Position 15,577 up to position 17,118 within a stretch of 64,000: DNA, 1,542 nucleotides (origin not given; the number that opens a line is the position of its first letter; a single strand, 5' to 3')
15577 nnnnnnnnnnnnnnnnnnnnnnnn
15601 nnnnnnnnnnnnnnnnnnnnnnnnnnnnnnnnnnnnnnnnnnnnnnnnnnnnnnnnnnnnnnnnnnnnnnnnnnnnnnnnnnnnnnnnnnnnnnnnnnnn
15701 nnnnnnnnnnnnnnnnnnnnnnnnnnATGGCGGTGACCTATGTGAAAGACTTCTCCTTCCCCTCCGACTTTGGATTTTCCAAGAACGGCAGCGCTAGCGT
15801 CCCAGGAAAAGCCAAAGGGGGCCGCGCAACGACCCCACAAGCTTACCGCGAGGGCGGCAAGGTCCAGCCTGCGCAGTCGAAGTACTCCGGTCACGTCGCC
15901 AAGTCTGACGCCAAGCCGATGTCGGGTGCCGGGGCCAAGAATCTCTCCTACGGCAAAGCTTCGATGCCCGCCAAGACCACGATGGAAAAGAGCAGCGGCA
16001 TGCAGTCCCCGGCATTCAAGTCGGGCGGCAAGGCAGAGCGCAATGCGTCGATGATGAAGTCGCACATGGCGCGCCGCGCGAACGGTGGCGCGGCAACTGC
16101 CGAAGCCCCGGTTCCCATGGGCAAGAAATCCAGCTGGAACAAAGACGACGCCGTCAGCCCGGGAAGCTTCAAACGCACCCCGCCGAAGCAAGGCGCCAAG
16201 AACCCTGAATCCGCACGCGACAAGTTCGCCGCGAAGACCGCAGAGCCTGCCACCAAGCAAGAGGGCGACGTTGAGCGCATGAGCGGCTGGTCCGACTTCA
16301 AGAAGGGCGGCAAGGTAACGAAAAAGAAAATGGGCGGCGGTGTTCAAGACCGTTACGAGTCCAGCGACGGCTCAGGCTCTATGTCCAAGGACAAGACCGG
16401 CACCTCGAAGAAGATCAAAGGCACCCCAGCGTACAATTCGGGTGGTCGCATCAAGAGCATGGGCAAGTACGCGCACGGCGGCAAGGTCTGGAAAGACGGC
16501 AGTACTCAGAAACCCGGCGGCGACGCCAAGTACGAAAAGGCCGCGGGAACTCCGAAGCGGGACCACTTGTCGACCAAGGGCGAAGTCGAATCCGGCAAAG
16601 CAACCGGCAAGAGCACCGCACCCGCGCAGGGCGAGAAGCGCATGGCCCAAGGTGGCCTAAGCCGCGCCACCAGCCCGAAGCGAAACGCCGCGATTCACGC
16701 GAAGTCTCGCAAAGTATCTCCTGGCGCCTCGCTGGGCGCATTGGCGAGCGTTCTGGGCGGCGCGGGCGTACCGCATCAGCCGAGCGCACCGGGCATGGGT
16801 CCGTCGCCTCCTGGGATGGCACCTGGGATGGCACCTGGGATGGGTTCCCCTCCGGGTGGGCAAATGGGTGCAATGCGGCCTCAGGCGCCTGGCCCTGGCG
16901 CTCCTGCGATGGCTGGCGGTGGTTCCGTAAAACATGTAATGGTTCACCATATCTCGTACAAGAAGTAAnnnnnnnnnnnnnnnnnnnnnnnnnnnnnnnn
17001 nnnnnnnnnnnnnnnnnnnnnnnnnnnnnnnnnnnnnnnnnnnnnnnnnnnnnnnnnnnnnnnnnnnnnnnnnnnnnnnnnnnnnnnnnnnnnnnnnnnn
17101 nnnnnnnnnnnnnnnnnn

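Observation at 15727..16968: Extremely basic Lys/Gly-rich 413-aa protein in the structural block: candidate packaged DNA-binding or histone-like protein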

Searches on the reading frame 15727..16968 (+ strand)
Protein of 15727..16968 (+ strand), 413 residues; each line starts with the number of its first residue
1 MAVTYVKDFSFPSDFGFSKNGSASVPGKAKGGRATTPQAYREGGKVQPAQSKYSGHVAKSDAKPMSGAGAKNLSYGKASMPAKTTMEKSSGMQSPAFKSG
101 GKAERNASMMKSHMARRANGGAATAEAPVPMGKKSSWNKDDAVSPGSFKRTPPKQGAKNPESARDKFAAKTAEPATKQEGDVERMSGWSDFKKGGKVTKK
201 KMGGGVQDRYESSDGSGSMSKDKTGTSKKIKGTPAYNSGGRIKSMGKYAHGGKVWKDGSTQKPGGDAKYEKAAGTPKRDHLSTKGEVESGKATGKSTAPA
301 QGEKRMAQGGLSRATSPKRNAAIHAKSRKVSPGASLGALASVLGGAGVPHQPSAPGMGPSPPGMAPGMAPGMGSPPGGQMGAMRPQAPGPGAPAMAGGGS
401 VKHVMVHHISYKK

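Call 7: search_protein_families(library=pfam, proteins=[window:15727-16968:+], max_evalue=0.01)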
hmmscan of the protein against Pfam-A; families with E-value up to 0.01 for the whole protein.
window:15727-16968:+ (413 aa): 0 families

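Call 8: search_protein_families(library=phrogs, proteins=[window:15727-16968:+], max_evalue=0.01)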
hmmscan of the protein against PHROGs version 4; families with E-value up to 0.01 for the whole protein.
window:15727-16968:+ (413 aa): 0 families

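Call 9: search_dna_similar(query=window:15727-16968:+, collection=phages, mode=protein, max_rows=20, max_evalue=0.001)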
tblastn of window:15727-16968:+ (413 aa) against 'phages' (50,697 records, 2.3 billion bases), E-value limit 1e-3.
No match.

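Call 13: find_homologous_proteins(query=window:15727-16965:+, max_evalue=0.001)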
Query window:15727-16965:+ (413 aa): 81 proteins with E <= 0.001 among 8000 candidates.
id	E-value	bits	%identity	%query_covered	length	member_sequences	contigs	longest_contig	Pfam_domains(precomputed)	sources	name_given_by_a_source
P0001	1.5e-252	856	99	100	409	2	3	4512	-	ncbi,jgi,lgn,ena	jgi:hypothetical protein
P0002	5.9e-184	630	76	100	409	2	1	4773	-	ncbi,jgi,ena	jgi:hypothetical protein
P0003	3.5e-143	496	64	85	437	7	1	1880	-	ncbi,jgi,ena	jgi:hypothetical protein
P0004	5.0e-138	479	70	49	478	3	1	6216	-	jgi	-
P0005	4.3e-121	423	58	100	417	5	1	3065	-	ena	-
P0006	2.5e-107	378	-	-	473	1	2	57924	-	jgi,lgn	jgi:hypothetical protein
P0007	1.9e-95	339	51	99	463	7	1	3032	-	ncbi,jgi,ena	jgi:hypothetical protein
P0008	1.3e-93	333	50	100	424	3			-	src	-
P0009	2.0e-93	332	49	100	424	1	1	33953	-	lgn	-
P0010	5.0e-86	308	50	100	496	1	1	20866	-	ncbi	-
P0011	1.7e-79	286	44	84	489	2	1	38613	-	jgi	-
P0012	3.4e-77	279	47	49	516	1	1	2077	-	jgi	jgi:hypothetical protein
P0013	3.4e-75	272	46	97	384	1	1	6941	-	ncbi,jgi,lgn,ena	jgi:hypothetical protein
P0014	2.0e-73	267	56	71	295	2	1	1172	-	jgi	jgi:hypothetical protein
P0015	4.9e-70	255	44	100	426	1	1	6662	-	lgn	-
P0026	2.9e-48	184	38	100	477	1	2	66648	-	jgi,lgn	jgi:hypothetical protein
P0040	2.9e-41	161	39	100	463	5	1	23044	-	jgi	jgi:hypothetical protein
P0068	5.2e-31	127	34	100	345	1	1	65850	-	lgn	-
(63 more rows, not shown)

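Call 16: find_encoding_contigs(protein=P0068, flank=10000, max_places=2)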
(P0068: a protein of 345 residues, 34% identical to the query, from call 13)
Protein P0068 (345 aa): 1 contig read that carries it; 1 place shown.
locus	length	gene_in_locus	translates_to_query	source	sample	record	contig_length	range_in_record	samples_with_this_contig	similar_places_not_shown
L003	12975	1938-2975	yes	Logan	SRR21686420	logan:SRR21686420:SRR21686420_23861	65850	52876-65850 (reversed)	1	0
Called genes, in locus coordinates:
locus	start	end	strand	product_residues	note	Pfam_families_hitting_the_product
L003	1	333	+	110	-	?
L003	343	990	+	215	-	-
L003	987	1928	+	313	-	-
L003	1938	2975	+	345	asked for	-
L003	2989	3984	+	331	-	-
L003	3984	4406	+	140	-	-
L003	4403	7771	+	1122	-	PF13884:Peptidase_S74 (weak)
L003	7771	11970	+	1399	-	PF13290:CHB_HEX_C_1 (weak), PF13287:Fn3_assoc (weak), PF13290:CHB_HEX_C_1, PF13287:Fn3_assoc (weak)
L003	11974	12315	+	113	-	-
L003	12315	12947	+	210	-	-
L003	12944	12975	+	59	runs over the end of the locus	-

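Call 17: find_encoding_contigs(protein=P0026, flank=10000, max_places=2)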
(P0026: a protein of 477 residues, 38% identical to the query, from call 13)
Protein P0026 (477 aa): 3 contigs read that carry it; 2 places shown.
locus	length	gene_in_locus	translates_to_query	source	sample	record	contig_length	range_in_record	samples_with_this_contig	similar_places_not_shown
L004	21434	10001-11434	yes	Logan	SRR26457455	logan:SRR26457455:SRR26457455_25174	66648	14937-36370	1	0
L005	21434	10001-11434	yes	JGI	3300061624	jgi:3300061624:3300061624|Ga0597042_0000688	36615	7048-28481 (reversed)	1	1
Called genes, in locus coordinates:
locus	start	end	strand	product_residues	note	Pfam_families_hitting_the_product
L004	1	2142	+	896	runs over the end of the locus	-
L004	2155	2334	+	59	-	-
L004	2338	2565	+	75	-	-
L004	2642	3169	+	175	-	-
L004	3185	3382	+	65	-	-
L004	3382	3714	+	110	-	-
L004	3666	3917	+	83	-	-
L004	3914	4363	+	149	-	-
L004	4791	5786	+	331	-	-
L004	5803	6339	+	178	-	-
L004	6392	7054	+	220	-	-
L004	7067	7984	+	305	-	PF10124:Mu-like_gpT (faint), PF25209:Phage_capsid_4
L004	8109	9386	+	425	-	-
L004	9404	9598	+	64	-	-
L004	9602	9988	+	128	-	-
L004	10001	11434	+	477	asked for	-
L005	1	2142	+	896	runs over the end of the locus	-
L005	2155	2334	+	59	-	-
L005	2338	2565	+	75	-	-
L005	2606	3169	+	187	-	-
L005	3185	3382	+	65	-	-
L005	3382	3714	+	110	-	-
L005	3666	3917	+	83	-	-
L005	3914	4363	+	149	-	-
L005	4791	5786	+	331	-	-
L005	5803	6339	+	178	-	-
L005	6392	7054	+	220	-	-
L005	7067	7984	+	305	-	PF10124:Mu-like_gpT (faint), PF25209:Phage_capsid_4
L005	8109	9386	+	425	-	-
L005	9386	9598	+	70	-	-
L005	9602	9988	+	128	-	-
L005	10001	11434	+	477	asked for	-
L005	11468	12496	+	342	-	-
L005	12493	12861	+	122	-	-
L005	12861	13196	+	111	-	-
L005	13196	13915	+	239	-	-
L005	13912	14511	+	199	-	-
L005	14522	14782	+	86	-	-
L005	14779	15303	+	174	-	PF05838:Glyco_hydro_108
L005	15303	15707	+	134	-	PF11351:GTA_holin_3TM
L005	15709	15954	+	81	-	-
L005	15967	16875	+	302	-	PF24175:SU10_adaptor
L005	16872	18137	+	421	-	-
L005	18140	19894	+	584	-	-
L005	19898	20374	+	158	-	-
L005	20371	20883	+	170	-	-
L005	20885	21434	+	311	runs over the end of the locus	-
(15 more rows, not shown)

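Call 19: search_protein_families(library=pfam, proteins=[P0015, P0068, P0040], max_evalue=1)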
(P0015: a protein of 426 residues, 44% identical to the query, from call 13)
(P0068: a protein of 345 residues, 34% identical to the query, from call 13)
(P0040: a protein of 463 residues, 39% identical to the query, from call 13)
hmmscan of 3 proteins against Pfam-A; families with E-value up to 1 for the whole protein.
P0015 (426 aa): 0 families

P0068 (345 aa): 0 families

P0040 (463 aa): 0 families

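Call 26: search_solved_structures(query=A1, max_evalue=1)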
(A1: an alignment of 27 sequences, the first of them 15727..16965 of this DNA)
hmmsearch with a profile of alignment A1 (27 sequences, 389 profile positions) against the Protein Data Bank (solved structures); distinct sequences matched with E-value up to 1: 0.

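Call 39: predict_structure(alignment_id=A1)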
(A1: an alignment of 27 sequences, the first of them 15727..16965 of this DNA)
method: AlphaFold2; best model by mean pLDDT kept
length: 413 residues; sequences in the alignment: 27
mean_pLDDT: 47.2   pTM: 0.15
mean pLDDT of the five models: 47.2, 45.4, 45.4, 41.4, 40.2
residues with pLDDT >= 90: 0; 70-90: 0; 50-70: 133; < 50: 280
segments of 3 or more residues with pLDDT < 50: 1-3, 23-34, 39-63, 65-92, 99-101, 119-128, 140-149, 167-172, 178-182, 185-191, 193-200, 202-214, 216-220, 225-241, 265-310, 329-336, 338-340, 343-351, 356-358, 378-384, 392-401, 405-413
pLDDT, mean of each block of 10 residues (from residue 1): 54 56 46 47 43 42 45 43 44 51 53 52 43 49 46 57 51 49 48 46 41 45 45 40 51 54 49 44 43 40 41 49 50 45 46 48 52 50 47 45 46 43
secondary structure, 60 per line:
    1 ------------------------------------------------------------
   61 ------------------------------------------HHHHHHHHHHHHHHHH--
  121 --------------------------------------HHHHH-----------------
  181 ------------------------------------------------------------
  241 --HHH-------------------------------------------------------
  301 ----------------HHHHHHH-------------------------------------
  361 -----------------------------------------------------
elements in order: H103-118 H159-163 H317-323

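Call 48: search_protein_representatives(alignment_id=A1)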
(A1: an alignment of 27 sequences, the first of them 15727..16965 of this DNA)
Query: 27 sequences, 389 profile positions. Proteins with E-value up to 0.001 (for the whole library): 47; up to 1e-10: 25; up to 1e-30: 20. The best 47 are listed.
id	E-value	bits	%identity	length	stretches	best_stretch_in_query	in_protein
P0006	3.6e-140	484.5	-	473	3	1-201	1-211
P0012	2.8e-119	415.7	-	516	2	1-289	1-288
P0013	4.7e-117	408.4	-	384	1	1-388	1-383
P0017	4.9e-113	395.2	-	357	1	1-388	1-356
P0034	3.7e-112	392.3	-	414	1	1-387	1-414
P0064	1.2e-102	361.0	-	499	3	113-387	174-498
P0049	3.6e-101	356.1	-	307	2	113-383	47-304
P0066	4.5e-101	355.8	-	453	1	1-387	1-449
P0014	8.6e-99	348.3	-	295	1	104-388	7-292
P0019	1.2e-98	347.8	-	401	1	1-387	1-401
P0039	5.4e-94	332.5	-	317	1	90-387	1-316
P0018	2.7e-88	313.7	-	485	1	1-388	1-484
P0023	4.3e-78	280.1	-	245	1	123-388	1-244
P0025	9.7e-77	275.7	-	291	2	123-388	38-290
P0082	2.9e-68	247.8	-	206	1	153-382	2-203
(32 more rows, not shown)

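Call 50: find_related_loci(query=A1, collection=viral_contigs, flank=10000)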
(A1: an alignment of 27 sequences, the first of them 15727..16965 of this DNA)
Query A1 (413 aa) in viral_contigs; peptide patterns used: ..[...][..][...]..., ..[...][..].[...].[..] (x = any residue, [..] = any of these).
247 stretches matched a pattern; 42 encode a relative of the query (tblastn E <= 1e-3); 41 distinct loci.
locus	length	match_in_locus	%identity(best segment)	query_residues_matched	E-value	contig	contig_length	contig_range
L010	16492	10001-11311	63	1-413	4e-140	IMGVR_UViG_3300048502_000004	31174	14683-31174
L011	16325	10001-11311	62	1-413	2e-137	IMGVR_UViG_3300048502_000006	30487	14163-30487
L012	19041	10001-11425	54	1-412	2e-127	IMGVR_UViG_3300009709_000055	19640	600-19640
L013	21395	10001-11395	51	1-402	4e-107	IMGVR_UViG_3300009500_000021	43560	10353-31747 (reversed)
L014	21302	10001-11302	53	1-412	4e-107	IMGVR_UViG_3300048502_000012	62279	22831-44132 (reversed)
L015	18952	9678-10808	62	1-351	2e-128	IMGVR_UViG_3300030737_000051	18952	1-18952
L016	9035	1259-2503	49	1-398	5e-88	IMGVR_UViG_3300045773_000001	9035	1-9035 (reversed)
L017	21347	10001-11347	51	1-399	1e-86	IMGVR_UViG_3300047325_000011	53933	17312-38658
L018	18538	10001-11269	44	1-347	3e-72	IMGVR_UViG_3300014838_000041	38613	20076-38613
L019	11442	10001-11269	44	1-347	3e-72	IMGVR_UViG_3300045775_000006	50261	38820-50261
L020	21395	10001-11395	51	1-402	4e-107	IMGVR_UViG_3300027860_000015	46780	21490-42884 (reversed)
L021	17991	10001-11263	35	1-351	1e-42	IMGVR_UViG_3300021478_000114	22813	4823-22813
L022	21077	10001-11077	37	1-343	2e-39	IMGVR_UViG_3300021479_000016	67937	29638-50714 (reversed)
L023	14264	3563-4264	42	118-399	2e-37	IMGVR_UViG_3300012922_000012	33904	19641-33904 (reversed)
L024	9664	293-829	29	1-131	5e-6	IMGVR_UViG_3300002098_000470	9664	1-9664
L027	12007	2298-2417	50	1-38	2e-5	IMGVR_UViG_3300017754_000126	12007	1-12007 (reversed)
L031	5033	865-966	56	2-34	2e-5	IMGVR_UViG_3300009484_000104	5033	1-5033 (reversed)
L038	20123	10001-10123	47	1-42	1e-4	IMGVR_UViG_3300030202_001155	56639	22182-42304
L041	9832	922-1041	48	1-38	2e-4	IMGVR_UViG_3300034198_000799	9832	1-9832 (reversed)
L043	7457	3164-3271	40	1-47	2e-4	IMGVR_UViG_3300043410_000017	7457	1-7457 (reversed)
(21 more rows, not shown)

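Call 51: find_related_loci(query=A1, collection=genome_contigs, flank=10000)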
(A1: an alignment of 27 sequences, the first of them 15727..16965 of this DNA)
Query A1 (413 aa) in genome_contigs; peptide patterns used: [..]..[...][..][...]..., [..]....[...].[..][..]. (x = any residue, [..] = any of these).
50 stretches matched a pattern, but none encodes a relative of the query by tblastn (E <= 1e-3).

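Call 64: find_encoding_contigs(protein=P0002, flank=5000, max_places=1)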
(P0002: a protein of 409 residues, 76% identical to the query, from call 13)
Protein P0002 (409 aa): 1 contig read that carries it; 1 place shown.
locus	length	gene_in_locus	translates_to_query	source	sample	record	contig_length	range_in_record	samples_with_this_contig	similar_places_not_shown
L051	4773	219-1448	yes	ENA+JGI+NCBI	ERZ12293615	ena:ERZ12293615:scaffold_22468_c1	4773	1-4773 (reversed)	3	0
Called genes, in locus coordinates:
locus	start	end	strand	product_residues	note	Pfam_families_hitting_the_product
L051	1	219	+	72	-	?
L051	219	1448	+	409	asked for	-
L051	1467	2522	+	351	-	-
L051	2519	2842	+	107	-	-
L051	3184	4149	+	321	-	-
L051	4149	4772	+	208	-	?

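Call 68: search_protein_families(library=pfam, proteins=[L043:3164-4447:+, L027:2298-3959:+, L038:10001-10822:+, L031:856-1446:+, L041:922-2325:+], max_evalue=1)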
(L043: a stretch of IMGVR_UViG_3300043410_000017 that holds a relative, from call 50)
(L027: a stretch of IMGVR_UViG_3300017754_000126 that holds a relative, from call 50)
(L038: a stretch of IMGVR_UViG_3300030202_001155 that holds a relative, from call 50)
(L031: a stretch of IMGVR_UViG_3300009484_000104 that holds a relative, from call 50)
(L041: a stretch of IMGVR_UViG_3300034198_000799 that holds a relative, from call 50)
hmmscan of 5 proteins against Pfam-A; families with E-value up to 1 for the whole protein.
L043:3164-4447:+ (428 aa): 1 family
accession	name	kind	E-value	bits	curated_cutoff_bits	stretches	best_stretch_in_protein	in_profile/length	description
PF20106.4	DUF6496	-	1.2e-09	38.9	24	1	154-195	7-49/58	Family of unknown function (DUF6496)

L027:2298-3959:+ (554 aa): 0 families

L038:10001-10822:+ (274 aa): 0 families

L031:856-1446:+ (197 aa): 0 families

L041:922-2325:+ (468 aa): 1 family
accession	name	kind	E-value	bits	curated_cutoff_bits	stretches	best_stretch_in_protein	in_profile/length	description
PF20106.4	DUF6496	-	5.2e-09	36.8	24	1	179-224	7-53/58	Family of unknown function (DUF6496)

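Call 69: search_protein_families(library=phrogs, proteins=[L043:3164-4447:+, L027:2298-3959:+, L038:10001-10822:+, L031:856-1446:+, L041:922-2325:+], max_evalue=0.1)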
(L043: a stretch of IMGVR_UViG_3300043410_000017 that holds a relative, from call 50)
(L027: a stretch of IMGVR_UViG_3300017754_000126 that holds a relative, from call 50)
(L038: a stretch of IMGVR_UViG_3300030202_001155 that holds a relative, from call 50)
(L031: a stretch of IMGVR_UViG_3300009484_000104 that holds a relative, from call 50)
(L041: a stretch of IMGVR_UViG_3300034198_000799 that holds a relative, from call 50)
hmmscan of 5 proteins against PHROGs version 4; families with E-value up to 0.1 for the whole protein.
L043:3164-4447:+ (428 aa): 3 families
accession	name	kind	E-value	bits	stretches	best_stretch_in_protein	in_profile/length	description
phrog_15706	-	unknown function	0.006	18.1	1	205-223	4-22/77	-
phrog_2423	-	unknown function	0.022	15.7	1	181-199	25-43/52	-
phrog_20603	-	unknown function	0.026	15.6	0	205-259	2-58/59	-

L027:2298-3959:+ (554 aa): 0 families

L038:10001-10822:+ (274 aa): 2 families
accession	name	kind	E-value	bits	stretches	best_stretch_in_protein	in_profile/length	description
phrog_20603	-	unknown function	0.0027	18.8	0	118-131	2-15/59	-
phrog_15706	-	unknown function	0.014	16.9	1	116-141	2-27/77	-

L031:856-1446:+ (197 aa): 0 families

L041:922-2325:+ (468 aa): 1 family
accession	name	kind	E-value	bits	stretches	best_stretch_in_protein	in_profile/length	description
phrog_2423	-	unknown function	0.0031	18.5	1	206-225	25-44/52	-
